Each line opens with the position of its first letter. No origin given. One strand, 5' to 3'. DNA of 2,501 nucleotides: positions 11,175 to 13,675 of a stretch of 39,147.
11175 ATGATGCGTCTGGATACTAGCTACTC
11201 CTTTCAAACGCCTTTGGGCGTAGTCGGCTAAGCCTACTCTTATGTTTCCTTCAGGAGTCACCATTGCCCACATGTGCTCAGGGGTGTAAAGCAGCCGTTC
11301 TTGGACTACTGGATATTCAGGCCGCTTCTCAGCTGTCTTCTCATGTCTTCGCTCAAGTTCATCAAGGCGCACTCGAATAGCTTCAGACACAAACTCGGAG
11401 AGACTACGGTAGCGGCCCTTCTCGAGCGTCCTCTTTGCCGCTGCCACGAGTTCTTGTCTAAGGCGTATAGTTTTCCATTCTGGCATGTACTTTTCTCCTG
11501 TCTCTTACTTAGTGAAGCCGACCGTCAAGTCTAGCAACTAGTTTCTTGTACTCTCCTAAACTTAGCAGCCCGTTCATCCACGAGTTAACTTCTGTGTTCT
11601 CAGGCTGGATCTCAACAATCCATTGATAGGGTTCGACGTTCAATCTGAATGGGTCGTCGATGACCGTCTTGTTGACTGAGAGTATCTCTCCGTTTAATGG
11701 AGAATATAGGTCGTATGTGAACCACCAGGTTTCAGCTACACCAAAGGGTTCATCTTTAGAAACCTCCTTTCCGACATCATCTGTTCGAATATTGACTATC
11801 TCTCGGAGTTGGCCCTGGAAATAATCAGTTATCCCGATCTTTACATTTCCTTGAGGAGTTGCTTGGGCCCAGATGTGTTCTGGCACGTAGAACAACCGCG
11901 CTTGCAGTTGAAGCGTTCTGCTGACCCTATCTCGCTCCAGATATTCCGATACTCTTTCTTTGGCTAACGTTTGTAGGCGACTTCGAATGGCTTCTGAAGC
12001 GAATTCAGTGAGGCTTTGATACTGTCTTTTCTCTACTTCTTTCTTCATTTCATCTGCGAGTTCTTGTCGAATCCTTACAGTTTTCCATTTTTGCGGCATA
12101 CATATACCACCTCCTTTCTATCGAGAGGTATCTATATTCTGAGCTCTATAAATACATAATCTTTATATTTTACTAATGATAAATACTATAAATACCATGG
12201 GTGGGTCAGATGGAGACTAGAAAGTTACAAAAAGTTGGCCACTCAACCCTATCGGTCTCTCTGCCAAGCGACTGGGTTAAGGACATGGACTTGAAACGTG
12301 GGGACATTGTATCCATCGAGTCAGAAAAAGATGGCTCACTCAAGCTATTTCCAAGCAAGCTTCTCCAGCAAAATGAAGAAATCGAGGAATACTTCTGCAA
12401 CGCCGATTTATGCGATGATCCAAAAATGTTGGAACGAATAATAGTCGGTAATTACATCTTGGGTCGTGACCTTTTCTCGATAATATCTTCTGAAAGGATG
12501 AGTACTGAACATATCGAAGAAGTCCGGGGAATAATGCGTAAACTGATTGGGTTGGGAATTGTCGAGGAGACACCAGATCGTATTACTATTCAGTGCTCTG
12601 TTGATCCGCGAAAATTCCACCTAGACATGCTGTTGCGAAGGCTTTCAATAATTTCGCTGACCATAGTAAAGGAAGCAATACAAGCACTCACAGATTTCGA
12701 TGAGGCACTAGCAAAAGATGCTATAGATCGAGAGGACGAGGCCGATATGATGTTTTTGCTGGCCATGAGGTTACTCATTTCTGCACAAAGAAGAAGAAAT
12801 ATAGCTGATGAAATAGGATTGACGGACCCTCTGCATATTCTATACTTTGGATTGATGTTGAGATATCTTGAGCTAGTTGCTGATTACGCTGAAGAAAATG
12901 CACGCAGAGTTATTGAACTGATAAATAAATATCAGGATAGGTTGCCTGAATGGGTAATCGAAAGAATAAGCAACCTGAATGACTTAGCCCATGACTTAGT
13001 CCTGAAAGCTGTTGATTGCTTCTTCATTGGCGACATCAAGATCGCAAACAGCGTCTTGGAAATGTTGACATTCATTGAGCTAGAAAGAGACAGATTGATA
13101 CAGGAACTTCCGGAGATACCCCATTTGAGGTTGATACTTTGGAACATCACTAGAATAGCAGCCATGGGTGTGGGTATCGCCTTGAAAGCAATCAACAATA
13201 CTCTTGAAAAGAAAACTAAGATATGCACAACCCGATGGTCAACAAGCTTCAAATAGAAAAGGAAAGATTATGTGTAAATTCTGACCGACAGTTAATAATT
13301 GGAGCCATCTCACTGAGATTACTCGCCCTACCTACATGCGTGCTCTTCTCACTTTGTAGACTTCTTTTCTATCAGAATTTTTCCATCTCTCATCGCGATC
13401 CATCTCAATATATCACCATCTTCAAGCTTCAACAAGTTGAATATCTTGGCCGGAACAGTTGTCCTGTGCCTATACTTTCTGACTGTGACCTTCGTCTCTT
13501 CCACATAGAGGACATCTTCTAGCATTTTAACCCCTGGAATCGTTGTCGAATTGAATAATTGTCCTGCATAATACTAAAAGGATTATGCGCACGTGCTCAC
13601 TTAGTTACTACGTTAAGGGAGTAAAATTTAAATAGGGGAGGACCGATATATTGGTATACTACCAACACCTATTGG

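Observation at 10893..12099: Tandem paralogs fusing a ribbon-helix-helix DNA-binding domain to a lipoyl-lysine-less GcvH-like domain, at the head of an hdr operon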

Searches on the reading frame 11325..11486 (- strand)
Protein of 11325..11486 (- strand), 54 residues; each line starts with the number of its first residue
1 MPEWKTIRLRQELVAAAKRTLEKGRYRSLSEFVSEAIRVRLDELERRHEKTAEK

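Call 34: search_solved_structures(query=A2, max_evalue=10, show_alignments=4)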
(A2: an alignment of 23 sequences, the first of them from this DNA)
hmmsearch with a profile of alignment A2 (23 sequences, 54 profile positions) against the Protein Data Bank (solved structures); distinct sequences matched with E-value up to 10: 38.
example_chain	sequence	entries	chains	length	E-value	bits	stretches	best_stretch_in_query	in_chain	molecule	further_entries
1usd_A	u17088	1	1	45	0.012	18.9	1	8-35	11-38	VASODILATOR-STIMULATED PHOSPHOPROTEIN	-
1use_A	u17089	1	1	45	0.022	18.1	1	8-35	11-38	VASODILATOR-STIMULATED PHOSPHOPROTEIN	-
2vof_A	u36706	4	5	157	0.044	17.1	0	7-37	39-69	BCL-2-RELATED PROTEIN A1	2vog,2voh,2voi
4ldf_A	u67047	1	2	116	0.091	16.1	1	15-35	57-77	GCN5 like acetylase + bromodomain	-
9i1w_Ll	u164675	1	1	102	0.095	16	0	1-18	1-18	Ribosomal protein eL39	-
2wvb_A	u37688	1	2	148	0.2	15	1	6-41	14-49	PUTATIVE NICKEL-RESPONSIVE REGULATOR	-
2wvd_A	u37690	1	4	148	0.2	15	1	6-41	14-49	PUTATIVE NICKEL-RESPONSIVE REGULATOR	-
3pht_A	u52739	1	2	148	0.2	15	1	6-41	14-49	Putative nickel-responsive regulator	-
2ca9_A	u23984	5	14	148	0.2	15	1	6-41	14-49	PUTATIVE NICKEL-RESPONSIVE REGULATOR | nickel-responsive regulator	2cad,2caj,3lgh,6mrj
2wvc_A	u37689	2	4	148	0.2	15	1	6-41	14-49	PUTATIVE NICKEL-RESPONSIVE REGULATOR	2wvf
2wve_A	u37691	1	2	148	0.2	15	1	6-41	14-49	PUTATIVE NICKEL-RESPONSIVE REGULATOR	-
9ejf_D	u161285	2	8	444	0.35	14.2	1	8-35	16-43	Neuraminidase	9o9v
7fgb_A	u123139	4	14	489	0.35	14.2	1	8-35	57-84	toad NA | toad NA (ZMR) | toad NA (OSE)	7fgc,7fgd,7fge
6v4n_I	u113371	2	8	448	0.36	14.2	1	8-35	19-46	Neuraminidase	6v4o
8e6j_A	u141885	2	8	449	0.36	14.2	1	8-35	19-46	Neuraminidase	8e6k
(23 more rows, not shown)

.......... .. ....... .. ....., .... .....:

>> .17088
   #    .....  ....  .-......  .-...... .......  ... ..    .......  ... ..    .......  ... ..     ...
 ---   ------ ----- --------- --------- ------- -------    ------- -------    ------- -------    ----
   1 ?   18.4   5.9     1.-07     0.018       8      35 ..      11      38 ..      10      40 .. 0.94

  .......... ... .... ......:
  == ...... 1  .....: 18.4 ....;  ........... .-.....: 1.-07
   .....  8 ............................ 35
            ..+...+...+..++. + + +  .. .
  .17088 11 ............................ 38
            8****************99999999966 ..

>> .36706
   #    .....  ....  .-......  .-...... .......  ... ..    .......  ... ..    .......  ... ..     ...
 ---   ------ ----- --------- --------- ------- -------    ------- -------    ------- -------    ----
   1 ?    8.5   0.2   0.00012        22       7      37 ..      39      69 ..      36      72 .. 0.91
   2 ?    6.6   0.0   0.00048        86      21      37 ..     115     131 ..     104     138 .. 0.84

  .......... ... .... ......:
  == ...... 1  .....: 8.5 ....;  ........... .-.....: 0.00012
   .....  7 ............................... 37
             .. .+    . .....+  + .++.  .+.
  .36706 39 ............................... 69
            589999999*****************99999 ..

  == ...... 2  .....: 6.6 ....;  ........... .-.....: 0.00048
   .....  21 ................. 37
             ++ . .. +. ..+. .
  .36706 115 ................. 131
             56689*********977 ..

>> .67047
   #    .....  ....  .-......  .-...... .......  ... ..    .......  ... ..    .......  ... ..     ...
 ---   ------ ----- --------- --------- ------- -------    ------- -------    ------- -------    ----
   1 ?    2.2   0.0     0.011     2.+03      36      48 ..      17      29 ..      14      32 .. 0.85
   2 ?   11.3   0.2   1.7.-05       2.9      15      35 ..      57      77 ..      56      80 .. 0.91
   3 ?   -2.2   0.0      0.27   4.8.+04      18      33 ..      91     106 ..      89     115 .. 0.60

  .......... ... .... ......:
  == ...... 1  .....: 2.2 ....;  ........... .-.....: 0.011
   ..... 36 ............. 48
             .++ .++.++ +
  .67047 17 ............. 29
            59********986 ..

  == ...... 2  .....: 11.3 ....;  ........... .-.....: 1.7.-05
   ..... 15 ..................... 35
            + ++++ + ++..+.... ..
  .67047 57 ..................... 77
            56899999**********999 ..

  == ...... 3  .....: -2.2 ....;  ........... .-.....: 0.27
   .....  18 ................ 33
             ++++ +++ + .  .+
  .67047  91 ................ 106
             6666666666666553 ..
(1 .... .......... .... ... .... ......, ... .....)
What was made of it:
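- Closest known: NikR. Same: The N-terminal profile aligns with the NikR RHH (PDB 2wvb residues 14-49, E=0.2, call 34).
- Tried and rejected: A PDB profile search with the N-terminal alignment gave NikR at E=0.2 and a CopG antitoxin at 0.56, mixed with coiled-coil noise (call 34).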

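Call 35: search_protein_families(library=pfam, alignment_id=A2, max_evalue=1)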
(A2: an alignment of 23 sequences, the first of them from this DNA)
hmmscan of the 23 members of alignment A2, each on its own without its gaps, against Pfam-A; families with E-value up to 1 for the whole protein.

A. member 1, seq(54 aa): 3 families
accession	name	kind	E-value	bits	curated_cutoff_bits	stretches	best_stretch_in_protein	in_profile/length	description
PF16762.11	RHH_6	-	0.02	15.9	27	1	20-52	26-55/77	Ribbon-helix-helix domain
PF03693.20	ParD_antitoxin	-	0.068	14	21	1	18-43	18-42/81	Bacterial antitoxin of ParD toxin-antitoxin type II system and RHH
PF04316.19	FlgM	-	0.12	13.1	25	1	9-36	25-52/55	Anti-sigma-28 factor, FlgM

B. families by the number of members that match (of 23 scanned): 30 families (the first 25 are shown)
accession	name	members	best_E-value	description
PF01402.27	RHH_1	9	0.00083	Ribbon-helix-helix protein, copG family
PF16762.11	RHH_6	8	0.02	Ribbon-helix-helix domain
PF04316.19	FlgM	4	0.0095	Anti-sigma-28 factor, FlgM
PF08776.16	VASP_tetra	4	0.043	VASP tetramerisation domain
PF07704.17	PSK_trans_fac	2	0.00054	Rv0623-like transcription factor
PF17723.7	RHH_8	2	0.016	Ribbon-Helix-Helix transcriptional regulator family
PF23420.1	DUF7108_C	2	0.028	DUF7108, C-terminal domain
PF00439.30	Bromodomain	2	0.038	Bromodomain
PF10872.14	DUF2740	2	0.046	Protein of unknown function (DUF2740)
PF25304.1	WH_eIF2D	2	0.084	eIF2D winged helix domain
PF09745.14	NSRP1_N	1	0.0061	Nuclear speckle splicing regulatory protein 1, N-terminal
PF09606.15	Med15_N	1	0.023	ARC105/Med15 mediator subunit N-terminal KIX domain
PF08681.18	TacA1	1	0.028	Antitoxin TacA 1-like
PF23179.1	bHLH_INO2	1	0.028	INO2 bHLH domain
PF18064.7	CB_ParB_C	1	0.043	Centromere-binding protein ParB C-terminal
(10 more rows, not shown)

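Call 36: find_homologous_proteins(query=A2, max_evalue=0.01)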
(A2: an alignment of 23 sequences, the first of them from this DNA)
Query A2 (23 sequences) (54 aa, profile of the alignment): 45 proteins with E <= 0.01 among 741 candidates.
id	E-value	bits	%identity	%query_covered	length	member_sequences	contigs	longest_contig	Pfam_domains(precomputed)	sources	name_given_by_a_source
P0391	2.4e-21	93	72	100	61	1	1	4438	-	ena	-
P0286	1.3e-20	91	69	100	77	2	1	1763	-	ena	-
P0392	1.8e-20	90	51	87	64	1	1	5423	-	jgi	-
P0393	3.2e-20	90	54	85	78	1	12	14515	-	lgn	-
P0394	7.3e-20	89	49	87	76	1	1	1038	-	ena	-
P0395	1.2e-19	88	67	94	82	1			-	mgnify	mgnify:CR=1 FL=1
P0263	2.7e-19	87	49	87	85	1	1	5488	-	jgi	jgi:hypothetical protein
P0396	1.1e-18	85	56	100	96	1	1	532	PF01402.28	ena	-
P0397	2.3e-18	84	63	96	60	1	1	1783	-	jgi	-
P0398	9.0e-18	82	59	85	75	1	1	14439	-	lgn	-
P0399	1.5e-17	81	52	100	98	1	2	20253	PF01402.28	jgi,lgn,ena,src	-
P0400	2.7e-17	80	66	81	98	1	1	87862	-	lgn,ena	-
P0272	3.1e-17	80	52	85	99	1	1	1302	-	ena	-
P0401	4.5e-17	80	46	76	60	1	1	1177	-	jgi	-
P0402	1.4e-16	78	66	81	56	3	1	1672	-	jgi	jgi:Arc/MetJ-type ribon-helix-helix transcriptional regulator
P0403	1.5e-16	78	57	78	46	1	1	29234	-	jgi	jgi:Arc/MetJ-type ribon-helix-helix transcriptional regulator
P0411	3.0e-11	61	48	83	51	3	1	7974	-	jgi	jgi:Arc/MetJ-type ribon-helix-helix transcriptional regulator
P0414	1.5e-10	59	46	94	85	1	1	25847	-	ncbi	-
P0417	6.3e-10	57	46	94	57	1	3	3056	-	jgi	jgi:Arc/MetJ-type ribon-helix-helix transcriptional regulator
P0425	1.8e-9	55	48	76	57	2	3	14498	-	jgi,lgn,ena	jgi:Arc/MetJ-type ribon-helix-helix transcriptional regulator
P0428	1.4e-8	52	38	96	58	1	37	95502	-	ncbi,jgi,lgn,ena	ncbi:MAG: hypothetical protein ABSB71_12185 [Candidatus Bathyarchaeia archaeon]|jgi:metal-responsive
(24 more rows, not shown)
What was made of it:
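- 11337..11486 (-): RHH module of copy B (aa 1-50): strand W-K-T-I-R-L-R, helix 11-23, turn G-R-Y-R-S-L-S, helix 29-51. The profile retrieves free-standing 'Arc/MetJ-type RHH' proteins at E down to 1e-21 (call 36).
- Closest known: Free-standing Arc/MetJ/CopG-type RHH proteins of Bathyarchaeia. Same: 40-70% identical to the N-terminal module (call 36).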

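Call 46: search_protein_families(library=pfam, proteins=[P0396, P0399, P0402, P0403, P0411, P0417, P0425, P0428, P0400, P0414], max_evalue=0.1)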
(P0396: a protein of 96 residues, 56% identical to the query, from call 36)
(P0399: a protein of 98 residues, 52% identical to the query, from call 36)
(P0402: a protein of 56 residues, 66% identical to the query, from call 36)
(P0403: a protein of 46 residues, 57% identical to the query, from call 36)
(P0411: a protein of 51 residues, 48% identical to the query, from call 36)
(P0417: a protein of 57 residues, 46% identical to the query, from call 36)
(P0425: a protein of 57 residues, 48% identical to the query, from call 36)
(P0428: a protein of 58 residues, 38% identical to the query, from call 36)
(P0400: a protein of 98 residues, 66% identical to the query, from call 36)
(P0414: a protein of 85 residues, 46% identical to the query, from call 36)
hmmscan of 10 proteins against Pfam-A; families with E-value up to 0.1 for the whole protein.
P0396 (96 aa): 6 families
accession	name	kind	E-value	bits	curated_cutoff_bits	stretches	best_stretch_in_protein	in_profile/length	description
PF01402.27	RHH_1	-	5.4e-05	23.4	20.5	1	6-43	3-39/39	Ribbon-helix-helix protein, copG family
PF03693.20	ParD_antitoxin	-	0.012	16.5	21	1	17-43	17-43/81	Bacterial antitoxin of ParD toxin-antitoxin type II system and RHH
PF09606.15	Med15_N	-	0.04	14.1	24.1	1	3-23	4-24/72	ARC105/Med15 mediator subunit N-terminal KIX domain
PF16762.11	RHH_6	-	0.047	14.7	27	1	27-56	30-59/77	Ribbon-helix-helix domain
PF25434.1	NUCB1_N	-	0.061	14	27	1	10-88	53-129/140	NUCB1-like, N-terminal domain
PF02650.20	HTH_WhiA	-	0.075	13.9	27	0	5-43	14-52/84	WhiA C-terminal HTH domain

P0399 (98 aa): 7 families
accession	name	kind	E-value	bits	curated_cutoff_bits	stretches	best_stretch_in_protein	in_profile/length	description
PF01402.27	RHH_1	-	9.6e-06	25.8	20.5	1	6-43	3-39/39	Ribbon-helix-helix protein, copG family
PF03693.20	ParD_antitoxin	-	0.0049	17.7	21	1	17-46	17-46/81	Bacterial antitoxin of ParD toxin-antitoxin type II system and RHH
PF25434.1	NUCB1_N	-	0.0054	17.4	27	1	10-89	53-130/140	NUCB1-like, N-terminal domain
PF08730.15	Rad33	-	0.0096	16.4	21.7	1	12-74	106-164/165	Rad33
PF09606.15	Med15_N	-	0.032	14.4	24.1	1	3-23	4-24/72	ARC105/Med15 mediator subunit N-terminal KIX domain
PF04316.19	FlgM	-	0.069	13.8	25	0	8-36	24-52/55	Anti-sigma-28 factor, FlgM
PF17723.7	RHH_8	-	0.078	13.5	25.4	1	12-61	13-63/119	Ribbon-Helix-Helix transcriptional regulator family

P0402 (56 aa): 2 families
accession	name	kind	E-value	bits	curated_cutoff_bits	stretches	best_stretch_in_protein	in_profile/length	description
PF01402.27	RHH_1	-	0.065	13.6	20.5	0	6-43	3-39/39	Ribbon-helix-helix protein, copG family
PF09606.15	Med15_N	-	0.085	13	24.1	0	3-21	4-22/72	ARC105/Med15 mediator subunit N-terminal KIX domain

P0403 (46 aa): 1 family
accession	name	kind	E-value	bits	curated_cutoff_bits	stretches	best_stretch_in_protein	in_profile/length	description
PF01402.27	RHH_1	-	0.00038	20.7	20.5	1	7-41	4-37/39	Ribbon-helix-helix protein, copG family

P0411 (51 aa): 2 families
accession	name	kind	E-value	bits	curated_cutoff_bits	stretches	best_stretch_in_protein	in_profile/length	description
PF01402.27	RHH_1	-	0.00087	19.6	20.5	1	6-43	4-39/39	Ribbon-helix-helix protein, copG family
PF10850.13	DUF2653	-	0.019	15.6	22.7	1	4-42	52-86/88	Protein of unknown function (DUF2653)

P0417 (57 aa): 1 family
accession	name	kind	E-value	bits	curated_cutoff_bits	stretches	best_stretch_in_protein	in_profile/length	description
PF01402.27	RHH_1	-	0.0019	18.5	20.5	1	6-43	4-39/39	Ribbon-helix-helix protein, copG family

P0425 (57 aa): 1 family
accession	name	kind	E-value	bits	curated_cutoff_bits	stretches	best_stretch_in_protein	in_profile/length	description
PF01402.27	RHH_1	-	0.0011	19.2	20.5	1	6-43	4-39/39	Ribbon-helix-helix protein, copG family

P0428 (58 aa): 0 families

P0400 (98 aa): 4 families
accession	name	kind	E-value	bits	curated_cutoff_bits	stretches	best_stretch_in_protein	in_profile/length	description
PF01402.27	RHH_1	-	0.0018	18.6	20.5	1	6-43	3-39/39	Ribbon-helix-helix protein, copG family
PF04316.19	FlgM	-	0.022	15.4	25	1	8-36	24-52/55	Anti-sigma-28 factor, FlgM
PF16762.11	RHH_6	-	0.034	15.2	27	1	29-56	32-59/77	Ribbon-helix-helix domain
PF03693.20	ParD_antitoxin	-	0.038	14.9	21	1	17-43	17-42/81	Bacterial antitoxin of ParD toxin-antitoxin type II system and RHH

P0414 (85 aa): 1 family
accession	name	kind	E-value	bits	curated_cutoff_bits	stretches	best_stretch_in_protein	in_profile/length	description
PF16762.11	RHH_6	-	0.0063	17.5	27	1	2-46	3-48/77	Ribbon-helix-helix domain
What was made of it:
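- On RHH_1 / CopG-Arc-MetJ superfamily: Free-standing homologues score 25.8, 23.4 and 20.7 bits (call 46).
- Closest known: Free-standing Arc/MetJ/CopG-type RHH proteins of Bathyarchaeia. Same: Some pass RHH_1 (call 46).
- Checked: Free-standing homologues of the N-terminal module also pass it (call 46).
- The N-terminal profile finds free-standing 46-98 aa proteins (E to 1e-21) that JGI names Arc/MetJ-type RHH regulators, and three of them pass RHH_1 (calls 36, 46).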

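Call 66: predict_structure(alignment_id=A5)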
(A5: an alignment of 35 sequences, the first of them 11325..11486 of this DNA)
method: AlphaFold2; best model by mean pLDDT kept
length: 54 residues; sequences in the alignment: 35
mean_pLDDT: 84.1   pTM: 0.52
mean pLDDT of the five models: 84.1, 84.1, 83.5, 81.0, 78.9
residues with pLDDT >= 90: 13; 70-90: 36; 50-70: 5; < 50: 0
segments of 3 or more residues with pLDDT < 50: none
pLDDT, mean of each block of 10 residues (from residue 1): 73 86 87 91 90 66
secondary structure, 60 per line:
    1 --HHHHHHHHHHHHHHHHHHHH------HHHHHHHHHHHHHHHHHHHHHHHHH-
elements in order: H3-22 H29-53
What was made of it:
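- Tried and rejected: An AF2 model of the isolated RHH module (pLDDT 84) gave two helices without the ribbon (call 66).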

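Call 69: fold_search(model_id=the predicted structure, library=pdb)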
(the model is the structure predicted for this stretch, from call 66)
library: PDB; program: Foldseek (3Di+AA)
matches with E <= 10: 1; with E <= 0.001: 0
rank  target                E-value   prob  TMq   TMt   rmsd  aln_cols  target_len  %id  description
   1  7ycw_B                4.3e+00  0.21  0.57  0.59   1.1        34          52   26  Crystal Form 1 of Truncated Antitoxin ParD (2-54,containg RHH domain) from Pseudoalteromonas rubra (released 2022-09-21)
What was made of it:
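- On RHH_1 / CopG-Arc-MetJ superfamily: The only Foldseek hit is a ParD RHH at E=4.3 (call 69).
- Tried and rejected: Foldseek found only a ParD RHH at E=4.3 (call 69).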

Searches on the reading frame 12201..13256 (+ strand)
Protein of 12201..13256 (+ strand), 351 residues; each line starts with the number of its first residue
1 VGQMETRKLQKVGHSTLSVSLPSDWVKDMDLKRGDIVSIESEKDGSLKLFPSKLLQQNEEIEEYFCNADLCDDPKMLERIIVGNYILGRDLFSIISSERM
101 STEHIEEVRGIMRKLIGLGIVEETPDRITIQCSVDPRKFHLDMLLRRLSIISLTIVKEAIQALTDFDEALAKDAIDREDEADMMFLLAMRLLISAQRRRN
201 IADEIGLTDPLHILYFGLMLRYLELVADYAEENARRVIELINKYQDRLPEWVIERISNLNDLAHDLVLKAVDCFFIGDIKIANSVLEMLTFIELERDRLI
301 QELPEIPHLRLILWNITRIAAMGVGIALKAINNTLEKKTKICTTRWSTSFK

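Call 3: search_protein_families(library=pfam, proteins=[window:12201-13256:+], max_evalue=1)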
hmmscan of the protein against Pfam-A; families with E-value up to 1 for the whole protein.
window:12201-13256:+ (351 aa): 5 families
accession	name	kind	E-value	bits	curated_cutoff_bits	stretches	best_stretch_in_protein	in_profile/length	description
PF01895.24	PhoU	-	1.2e-10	42.1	23.5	1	145-237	1-89/89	PhoU domain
PF04014.23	MazE_antitoxin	-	1.7e-08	34.7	24.7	1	10-53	1-44/48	Antidote-toxin recognition MazE, bacterial antitoxin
PF11300.13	DUF3102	-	0.061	14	24.4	1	207-252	32-77/129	Protein of unknown function (DUF3102)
PF13210.11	DUF4018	-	0.089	13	25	1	303-335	113-145/198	Domain of unknown function (DUF4018)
PF03834.20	Rad10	-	0.13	12.6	28.1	1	221-273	23-77/115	Binding domain of DNA repair protein Ercc1 (rad10/Swi10)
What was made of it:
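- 12201..13256 (+): Divergent AbrB(SpoVT/MazE)-PhoU regulator gene, the most constant neighbour. Pfam MazE_antitoxin 1.7e-8 + PhoU 1.2e-10 (call 3).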

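Call 41: search_protein_families(library=ncbifam, proteins=[window:12201-13256:+], max_evalue=0.01)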
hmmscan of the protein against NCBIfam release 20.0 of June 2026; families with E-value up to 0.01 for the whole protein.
window:12201-13256:+ (351 aa): 2 families
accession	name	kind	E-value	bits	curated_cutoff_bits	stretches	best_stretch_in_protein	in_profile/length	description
TIGR02135.1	phoU_full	equivalog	2.8e-05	23.8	130.25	1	145-240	118-206/212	phosphate signaling complex protein PhoU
TIGR02609.1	doc_partner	hypoth_equivalog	8.5e-05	22.9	55.9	1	7-45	1-38/74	putative addiction module antidote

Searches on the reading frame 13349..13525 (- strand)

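Call 75: search_protein_families(library=pfam, proteins=[window:13349-13525:-], max_evalue=0.01)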
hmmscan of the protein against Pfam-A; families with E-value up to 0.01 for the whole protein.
window:13349-13525:- (58 aa): 2 families
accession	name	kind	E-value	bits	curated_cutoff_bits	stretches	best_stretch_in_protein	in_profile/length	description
PF04014.23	MazE_antitoxin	-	2.3e-05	24.7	24.7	1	22-57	10-45/48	Antidote-toxin recognition MazE, bacterial antitoxin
PF15937.10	PrlF_antitoxin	-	0.00038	21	32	1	18-56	6-44/99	prlF antitoxin for toxin YhaV_toxin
